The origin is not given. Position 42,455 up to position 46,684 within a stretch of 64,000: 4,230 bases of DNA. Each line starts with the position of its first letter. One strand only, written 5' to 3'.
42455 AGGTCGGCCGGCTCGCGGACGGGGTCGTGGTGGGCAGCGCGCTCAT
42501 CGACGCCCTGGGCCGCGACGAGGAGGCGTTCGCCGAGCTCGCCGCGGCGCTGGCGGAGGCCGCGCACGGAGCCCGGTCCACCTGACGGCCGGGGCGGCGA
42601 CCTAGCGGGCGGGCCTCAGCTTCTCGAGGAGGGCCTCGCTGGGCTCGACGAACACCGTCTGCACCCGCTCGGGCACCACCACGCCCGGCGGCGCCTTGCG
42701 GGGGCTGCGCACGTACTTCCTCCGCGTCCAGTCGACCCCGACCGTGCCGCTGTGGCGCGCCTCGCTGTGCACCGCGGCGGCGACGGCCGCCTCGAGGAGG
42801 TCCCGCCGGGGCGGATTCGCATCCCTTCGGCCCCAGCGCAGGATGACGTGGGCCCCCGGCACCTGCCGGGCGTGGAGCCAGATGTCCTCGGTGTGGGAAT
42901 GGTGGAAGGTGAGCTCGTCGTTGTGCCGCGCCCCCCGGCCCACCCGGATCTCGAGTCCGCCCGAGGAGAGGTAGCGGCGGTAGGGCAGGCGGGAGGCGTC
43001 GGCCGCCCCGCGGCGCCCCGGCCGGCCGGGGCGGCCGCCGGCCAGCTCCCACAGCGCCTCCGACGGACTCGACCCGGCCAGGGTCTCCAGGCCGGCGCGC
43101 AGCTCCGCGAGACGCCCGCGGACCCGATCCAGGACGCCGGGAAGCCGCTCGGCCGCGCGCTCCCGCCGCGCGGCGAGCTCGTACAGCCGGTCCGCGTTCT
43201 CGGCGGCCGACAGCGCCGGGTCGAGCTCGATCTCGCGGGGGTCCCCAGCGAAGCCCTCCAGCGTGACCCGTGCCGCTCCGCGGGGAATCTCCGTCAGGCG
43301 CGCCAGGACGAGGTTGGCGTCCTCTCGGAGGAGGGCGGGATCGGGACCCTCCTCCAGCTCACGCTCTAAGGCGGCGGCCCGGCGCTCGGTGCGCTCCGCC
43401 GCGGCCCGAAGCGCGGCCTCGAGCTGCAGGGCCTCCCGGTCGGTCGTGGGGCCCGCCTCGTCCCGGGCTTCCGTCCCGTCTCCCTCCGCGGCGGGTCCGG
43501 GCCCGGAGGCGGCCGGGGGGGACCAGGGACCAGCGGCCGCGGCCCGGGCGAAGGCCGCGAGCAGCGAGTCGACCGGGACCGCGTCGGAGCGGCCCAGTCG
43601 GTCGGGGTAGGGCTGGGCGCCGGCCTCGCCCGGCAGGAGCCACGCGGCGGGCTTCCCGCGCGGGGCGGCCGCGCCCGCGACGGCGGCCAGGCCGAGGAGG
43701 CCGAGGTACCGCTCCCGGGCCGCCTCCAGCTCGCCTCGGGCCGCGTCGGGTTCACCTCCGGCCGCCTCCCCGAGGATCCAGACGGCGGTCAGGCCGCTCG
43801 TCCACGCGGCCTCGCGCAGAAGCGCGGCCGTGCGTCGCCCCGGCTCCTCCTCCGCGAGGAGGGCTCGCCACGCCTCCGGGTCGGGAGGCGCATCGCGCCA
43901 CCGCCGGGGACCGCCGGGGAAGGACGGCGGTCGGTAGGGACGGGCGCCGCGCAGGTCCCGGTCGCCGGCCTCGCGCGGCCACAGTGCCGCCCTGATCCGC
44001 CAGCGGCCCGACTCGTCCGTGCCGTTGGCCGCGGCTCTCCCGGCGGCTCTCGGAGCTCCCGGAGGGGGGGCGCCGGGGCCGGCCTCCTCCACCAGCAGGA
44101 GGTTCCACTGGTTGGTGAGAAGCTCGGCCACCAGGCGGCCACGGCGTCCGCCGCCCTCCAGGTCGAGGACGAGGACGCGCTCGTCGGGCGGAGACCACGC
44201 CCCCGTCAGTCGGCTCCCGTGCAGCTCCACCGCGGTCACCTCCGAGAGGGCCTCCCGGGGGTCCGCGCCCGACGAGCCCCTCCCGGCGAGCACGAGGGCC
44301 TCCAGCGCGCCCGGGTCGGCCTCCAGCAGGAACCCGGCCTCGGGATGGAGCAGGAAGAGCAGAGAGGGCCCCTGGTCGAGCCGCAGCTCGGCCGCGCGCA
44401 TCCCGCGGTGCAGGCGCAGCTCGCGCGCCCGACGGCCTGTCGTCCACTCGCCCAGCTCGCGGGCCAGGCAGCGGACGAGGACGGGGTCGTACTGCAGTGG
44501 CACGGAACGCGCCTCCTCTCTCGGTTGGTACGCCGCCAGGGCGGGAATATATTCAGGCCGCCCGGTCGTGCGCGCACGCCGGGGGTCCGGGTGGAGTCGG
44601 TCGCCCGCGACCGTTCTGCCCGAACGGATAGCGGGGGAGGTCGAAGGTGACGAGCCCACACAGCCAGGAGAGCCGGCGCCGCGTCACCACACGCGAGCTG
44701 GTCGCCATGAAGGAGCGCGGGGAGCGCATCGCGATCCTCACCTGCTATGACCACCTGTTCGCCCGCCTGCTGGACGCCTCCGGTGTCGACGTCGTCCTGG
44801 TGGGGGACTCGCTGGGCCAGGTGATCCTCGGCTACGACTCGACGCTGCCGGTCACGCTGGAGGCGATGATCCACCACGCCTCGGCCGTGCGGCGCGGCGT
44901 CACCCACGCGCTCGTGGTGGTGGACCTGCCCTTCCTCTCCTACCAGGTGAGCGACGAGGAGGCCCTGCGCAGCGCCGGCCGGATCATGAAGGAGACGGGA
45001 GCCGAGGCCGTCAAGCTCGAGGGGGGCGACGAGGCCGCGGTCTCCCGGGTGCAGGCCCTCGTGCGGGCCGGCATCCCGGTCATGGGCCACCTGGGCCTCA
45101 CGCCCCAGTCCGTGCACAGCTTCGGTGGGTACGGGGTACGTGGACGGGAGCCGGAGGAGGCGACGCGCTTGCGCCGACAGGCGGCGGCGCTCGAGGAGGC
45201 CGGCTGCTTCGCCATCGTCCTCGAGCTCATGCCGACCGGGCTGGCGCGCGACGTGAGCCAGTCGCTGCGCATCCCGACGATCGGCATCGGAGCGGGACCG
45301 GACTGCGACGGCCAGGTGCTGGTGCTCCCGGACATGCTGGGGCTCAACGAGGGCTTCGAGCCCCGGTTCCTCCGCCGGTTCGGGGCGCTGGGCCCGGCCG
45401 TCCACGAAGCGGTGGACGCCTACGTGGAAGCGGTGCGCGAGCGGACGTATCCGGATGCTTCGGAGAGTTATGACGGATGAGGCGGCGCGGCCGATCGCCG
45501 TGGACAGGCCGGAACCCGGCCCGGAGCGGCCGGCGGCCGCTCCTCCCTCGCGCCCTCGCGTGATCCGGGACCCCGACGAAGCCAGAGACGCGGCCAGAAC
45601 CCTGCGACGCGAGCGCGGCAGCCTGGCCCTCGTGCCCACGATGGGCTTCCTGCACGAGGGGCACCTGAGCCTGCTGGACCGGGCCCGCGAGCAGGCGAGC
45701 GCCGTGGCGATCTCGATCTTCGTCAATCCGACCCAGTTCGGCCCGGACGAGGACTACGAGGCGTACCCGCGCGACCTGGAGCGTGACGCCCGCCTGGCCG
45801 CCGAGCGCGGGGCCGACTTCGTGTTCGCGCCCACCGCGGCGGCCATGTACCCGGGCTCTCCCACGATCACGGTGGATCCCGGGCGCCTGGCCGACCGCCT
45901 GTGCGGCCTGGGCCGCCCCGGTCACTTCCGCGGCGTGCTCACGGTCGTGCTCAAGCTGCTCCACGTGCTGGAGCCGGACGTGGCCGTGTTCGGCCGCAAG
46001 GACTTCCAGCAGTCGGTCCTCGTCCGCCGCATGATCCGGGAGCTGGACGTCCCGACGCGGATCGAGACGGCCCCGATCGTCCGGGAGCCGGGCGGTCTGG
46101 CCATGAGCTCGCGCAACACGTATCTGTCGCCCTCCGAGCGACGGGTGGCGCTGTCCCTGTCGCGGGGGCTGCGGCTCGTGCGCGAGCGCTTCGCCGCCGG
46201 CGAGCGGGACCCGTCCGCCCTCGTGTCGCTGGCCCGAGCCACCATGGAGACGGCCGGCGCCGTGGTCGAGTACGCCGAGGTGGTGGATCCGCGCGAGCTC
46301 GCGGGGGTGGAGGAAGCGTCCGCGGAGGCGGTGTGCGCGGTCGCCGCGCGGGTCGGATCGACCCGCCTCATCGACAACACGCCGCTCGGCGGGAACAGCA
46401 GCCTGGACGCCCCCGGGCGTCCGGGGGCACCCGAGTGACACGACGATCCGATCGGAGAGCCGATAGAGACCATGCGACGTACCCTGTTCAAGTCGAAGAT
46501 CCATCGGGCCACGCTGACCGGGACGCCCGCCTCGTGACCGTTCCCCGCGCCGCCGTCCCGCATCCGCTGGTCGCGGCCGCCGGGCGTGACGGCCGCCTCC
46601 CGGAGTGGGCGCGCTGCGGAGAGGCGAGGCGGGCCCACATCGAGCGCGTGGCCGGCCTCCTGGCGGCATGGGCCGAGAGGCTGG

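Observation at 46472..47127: panD reduced to a 21-codon stub whose stop codon overlaps the start of an HD-domain gene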

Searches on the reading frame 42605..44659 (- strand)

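Call 7: search_protein_families(library=pfam, proteins=[window:42605-44659:-], max_evalue=0.01)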
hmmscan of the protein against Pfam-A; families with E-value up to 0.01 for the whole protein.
window:42605-44659:- (685 aa): 2 families
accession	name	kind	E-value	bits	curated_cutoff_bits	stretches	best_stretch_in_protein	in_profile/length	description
PF05833.16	NFACT_N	-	1.7e-11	44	31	1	408-530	300-424/456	NFACT N-terminal and middle domains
PF05670.18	NFACT-R_1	-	2.3e-07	31.8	29.8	1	562-651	4-94/112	NFACT protein RNA binding domain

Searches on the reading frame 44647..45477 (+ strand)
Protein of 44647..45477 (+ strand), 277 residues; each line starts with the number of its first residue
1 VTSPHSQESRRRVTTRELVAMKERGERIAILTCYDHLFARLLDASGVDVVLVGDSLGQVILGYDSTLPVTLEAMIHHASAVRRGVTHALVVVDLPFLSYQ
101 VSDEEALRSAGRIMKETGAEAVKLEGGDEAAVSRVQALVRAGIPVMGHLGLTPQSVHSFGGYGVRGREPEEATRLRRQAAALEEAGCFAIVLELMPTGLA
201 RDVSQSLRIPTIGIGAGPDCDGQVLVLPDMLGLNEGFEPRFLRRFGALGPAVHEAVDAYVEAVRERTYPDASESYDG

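Call 7: search_protein_families(library=pfam, proteins=[window:44647-45477:+], max_evalue=0.01)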
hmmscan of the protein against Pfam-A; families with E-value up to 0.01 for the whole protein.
window:44647-45477:+ (277 aa): 1 family
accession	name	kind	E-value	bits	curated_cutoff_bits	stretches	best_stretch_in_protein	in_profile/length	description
PF02548.21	Pantoate_transf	-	2.1e-113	378.5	28.7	1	12-270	1-258/259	Ketopantoate hydroxymethyltransferase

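Call 15: find_encoding_contigs(protein=window:44647-45477:+, flank=10000, max_places=5)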
Protein seq(277 aa) (277 aa): 16 contigs read that carry it; 5 places shown.
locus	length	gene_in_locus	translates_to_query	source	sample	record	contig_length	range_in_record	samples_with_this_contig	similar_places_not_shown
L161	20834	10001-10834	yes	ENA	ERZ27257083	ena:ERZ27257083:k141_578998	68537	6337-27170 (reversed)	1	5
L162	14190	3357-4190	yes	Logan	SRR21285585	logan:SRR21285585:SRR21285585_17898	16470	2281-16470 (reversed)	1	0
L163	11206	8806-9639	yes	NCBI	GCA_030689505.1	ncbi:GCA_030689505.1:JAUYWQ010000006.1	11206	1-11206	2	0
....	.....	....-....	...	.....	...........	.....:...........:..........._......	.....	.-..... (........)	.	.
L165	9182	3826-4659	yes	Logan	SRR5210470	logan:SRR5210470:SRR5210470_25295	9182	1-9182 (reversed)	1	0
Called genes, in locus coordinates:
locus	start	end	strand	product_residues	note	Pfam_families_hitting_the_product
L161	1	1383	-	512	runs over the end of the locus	PF00089:Trypsin, PF13365:Trypsin_2, PF00595:PDZ (faint), PF13180:PDZ_2, PF17820:PDZ_6 (weak)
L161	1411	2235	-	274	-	PF01416:PseudoU_synth_1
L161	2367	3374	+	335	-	PF02885:Glycos_trans_3N, PF00591:Glycos_transf_3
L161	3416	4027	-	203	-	PF01726:LexA_DNA_bind, PF00717:Peptidase_S24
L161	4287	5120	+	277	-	PF00218:IGPS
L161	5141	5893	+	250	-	PF00697:PRAI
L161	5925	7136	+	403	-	PF00291:PALP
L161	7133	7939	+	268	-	PF00290:Trp_syntA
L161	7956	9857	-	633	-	PF05833:NFACT_N, PF05670:NFACT-R_1 (weak)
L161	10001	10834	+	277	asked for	PF02548:Pantoate_transf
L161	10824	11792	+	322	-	PF02569:Pantoate_ligase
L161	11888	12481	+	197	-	PF01966:HD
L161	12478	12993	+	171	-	PF13399:LytR_C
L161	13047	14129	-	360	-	PF21016:RlmN_N, PF04055:Radical_SAM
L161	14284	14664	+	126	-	PF04892:VanZ-LLP1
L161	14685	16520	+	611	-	PF01336:tRNA_anti-codon, PF00152:tRNA-synt_2, PF02938:GAD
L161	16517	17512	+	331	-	PF02562:PhoH, PF13245:AAA_19 (faint), PF13604:AAA_30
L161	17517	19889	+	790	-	PF07697:7TMR-HDED, PF07698:7TM-7TMR_HD, PF01966:HD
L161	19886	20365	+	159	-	PF02130:YbeY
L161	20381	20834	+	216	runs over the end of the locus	PF04367:DUF502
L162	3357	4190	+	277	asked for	PF02548:Pantoate_transf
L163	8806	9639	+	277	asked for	PF02548:Pantoate_transf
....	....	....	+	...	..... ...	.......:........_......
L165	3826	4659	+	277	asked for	PF02548:Pantoate_transf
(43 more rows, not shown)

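Call 32: search_protein_families(library=ncbifam, proteins=[window:44647-45477:+], max_evalue=0.01)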
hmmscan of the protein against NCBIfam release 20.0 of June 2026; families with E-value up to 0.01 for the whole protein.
window:44647-45477:+ (277 aa): 2 families
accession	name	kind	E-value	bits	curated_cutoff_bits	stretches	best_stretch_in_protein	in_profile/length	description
NF001452.0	PRK00311.1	subfamily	1.7e-115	384.9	272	1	11-275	3-266/267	3-methyl-2-oxobutanoate hydroxymethyltransferase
TIGR00222.1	panB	equivalog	1.2e-99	333.1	207.55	1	14-275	4-263/264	3-methyl-2-oxobutanoate hydroxymethyltransferase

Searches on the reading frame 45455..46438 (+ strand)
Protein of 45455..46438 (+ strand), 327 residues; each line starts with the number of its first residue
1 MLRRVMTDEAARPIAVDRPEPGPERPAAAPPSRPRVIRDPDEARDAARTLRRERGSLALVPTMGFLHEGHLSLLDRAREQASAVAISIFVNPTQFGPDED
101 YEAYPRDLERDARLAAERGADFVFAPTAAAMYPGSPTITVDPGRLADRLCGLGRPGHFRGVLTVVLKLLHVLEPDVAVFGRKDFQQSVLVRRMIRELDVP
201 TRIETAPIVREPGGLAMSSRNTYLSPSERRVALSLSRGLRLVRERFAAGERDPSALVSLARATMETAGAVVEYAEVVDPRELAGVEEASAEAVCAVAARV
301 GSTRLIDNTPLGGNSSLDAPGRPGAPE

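Call 7: search_protein_families(library=pfam, proteins=[window:45455-46435:+], max_evalue=0.01)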
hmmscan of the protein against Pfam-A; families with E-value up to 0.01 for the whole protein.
window:45455-46435:+ (327 aa): 1 family
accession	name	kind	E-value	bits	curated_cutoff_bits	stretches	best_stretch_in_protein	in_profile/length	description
PF02569.21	Pantoate_ligase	-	1.5e-95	319.9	20.7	1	36-309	2-267/268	Pantoate-beta-alanine ligase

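Call 8: find_encoding_contigs(protein=window:45455-46438:+, flank=6000, max_places=6)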
Protein window:45455-46438:+ (327 aa): no gene with exactly this product is on record in the collection.

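Call 9: find_related_loci(query=window:45455-46435:+, collection=genome_contigs, flank=5000)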
Query window:45455-46435:+ (327 aa) in genome_contigs; peptide patterns used: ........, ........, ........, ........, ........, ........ (x = any residue, [..] = any of these).
598 stretches matched a pattern (row limit reached: there are more); 441 encode a relative of the query (tblastn E <= 1e-3); the best 80 are kept; 80 distinct loci.
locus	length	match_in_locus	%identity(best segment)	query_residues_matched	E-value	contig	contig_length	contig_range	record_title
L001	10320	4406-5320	63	21-325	1e-108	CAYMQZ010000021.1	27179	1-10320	MAG TPA_asm: uncultured Gemmatimonadota bacterium isolate SRP284430_co1_87 genome assembly, contig: NODE_909_length_2717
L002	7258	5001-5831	67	52-324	6e-108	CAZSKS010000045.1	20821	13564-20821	MAG TPA_asm: uncultured Gemmatimonadota bacterium isolate SRP195330_co1_41 genome assembly, contig: NODE_1750_length_208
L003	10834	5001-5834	61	36-319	1e-104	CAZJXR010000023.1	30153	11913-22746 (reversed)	MAG TPA_asm: uncultured Gemmatimonadota bacterium isolate SRP321284_co1_33 genome assembly, contig: NODE_1727_length_301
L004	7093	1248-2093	64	35-316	4e-102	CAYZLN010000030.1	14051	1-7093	MAG TPA_asm: uncultured Gemmatimonadota bacterium isolate binchicken_co207_240 genome assembly, contig: NODE_4408_length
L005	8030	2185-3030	62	36-317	8e-102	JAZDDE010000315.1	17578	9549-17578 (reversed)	MAG: Gemmatimonadota bacterium isolate TC87O_Bin_5 TC87O_Bin_5_clean_scaffold_315, whole genome shotgun sequence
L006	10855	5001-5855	61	34-317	9e-98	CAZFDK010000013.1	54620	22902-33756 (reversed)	MAG TPA_asm: uncultured Gemmatimonadota bacterium isolate SRP185896_co2_114 genome assembly, contig: NODE_165_length_546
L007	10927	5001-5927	58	18-317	2e-97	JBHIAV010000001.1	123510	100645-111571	MAG: Gemmatimonadota bacterium isolate K_2_bin.6 NODE_8_length_123510_cov_9.265133, whole genome shotgun sequence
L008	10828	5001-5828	60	35-308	3e-95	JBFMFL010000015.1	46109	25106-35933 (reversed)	MAG: Gemmatimonadota bacterium isolate MAG270 MAG270_15, whole genome shotgun sequence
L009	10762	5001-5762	63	57-308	1e-94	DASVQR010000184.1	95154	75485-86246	MAG TPA_asm: Longimicrobiaceae bacterium isolate SMAG_U3213 k141_513826, whole genome shotgun sequence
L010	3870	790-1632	56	42-323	6e-94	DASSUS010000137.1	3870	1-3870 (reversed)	MAG TPA_asm: Gemmatimonadales bacterium isolate SMAG_U573 k141_636782, whole genome shotgun sequence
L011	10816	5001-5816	56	42-312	8e-90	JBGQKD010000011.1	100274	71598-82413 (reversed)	MAG: Gemmatimonadota bacterium isolate OBJ2_061818_050_7 k141_2259484_length_100274_cov_14.9726, whole genome shotgun se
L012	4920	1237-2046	55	42-312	4e-89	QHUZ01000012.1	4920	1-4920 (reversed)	MAG: Gemmatimonadetes bacterium isolate AG16 14_0903_16_40cm_scaffold_23306_curated, whole genome shotgun sequence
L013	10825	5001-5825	55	37-312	1e-88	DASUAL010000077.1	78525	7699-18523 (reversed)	MAG TPA_asm: Gemmatimonadales bacterium isolate SMAG_U2494 k141_405038, whole genome shotgun sequence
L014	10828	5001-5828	53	42-318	2e-88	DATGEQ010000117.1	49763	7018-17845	MAG TPA_asm: Gemmatimonadales bacterium isolate SMAG_U9706 k141_454568, whole genome shotgun sequence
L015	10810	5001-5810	55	42-312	3e-88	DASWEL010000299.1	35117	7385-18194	MAG TPA_asm: Gemmatimonadales bacterium isolate SMAG_U2761 k141_828518, whole genome shotgun sequence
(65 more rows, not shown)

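Call 32: search_protein_families(library=ncbifam, proteins=[window:45455-46435:+], max_evalue=0.01)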
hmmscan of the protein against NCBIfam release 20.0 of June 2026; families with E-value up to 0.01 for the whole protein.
window:45455-46435:+ (327 aa): 3 families
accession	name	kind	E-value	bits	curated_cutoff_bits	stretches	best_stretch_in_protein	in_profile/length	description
TIGR00018.1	panC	equivalog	2.1e-90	302.5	212.75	1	35-309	2-280/283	pantoate--beta-alanine ligase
NF010004.0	PRK13477.1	equivalog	3.9e-87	292.8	524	1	43-311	11-281/514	bifunctional pantoate--beta-alanine ligase/(d)CMP kinase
TIGR00125.1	cyt_tran_rel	domain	3.8e-07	30.2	27.7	1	60-109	5-52/65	adenylyltransferase/cytidyltransferase family protein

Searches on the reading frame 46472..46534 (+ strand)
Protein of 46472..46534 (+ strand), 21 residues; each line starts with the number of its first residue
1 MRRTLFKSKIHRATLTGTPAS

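Call 7: search_protein_families(library=pfam, proteins=[window:46472-46534:+], max_evalue=0.01)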
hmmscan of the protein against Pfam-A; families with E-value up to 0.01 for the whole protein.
window:46472-46534:+ (21 aa): 1 family
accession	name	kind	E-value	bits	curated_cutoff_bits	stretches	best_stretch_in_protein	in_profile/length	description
PF02261.22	Asp_decarbox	-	0.0076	16.6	25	1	1-18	1-18/115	Aspartate decarboxylase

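Call 32: search_protein_families(library=ncbifam, proteins=[window:46472-46534:+], max_evalue=0.01)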
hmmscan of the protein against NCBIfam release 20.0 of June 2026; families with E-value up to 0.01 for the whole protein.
window:46472-46534:+ (21 aa): 0 families
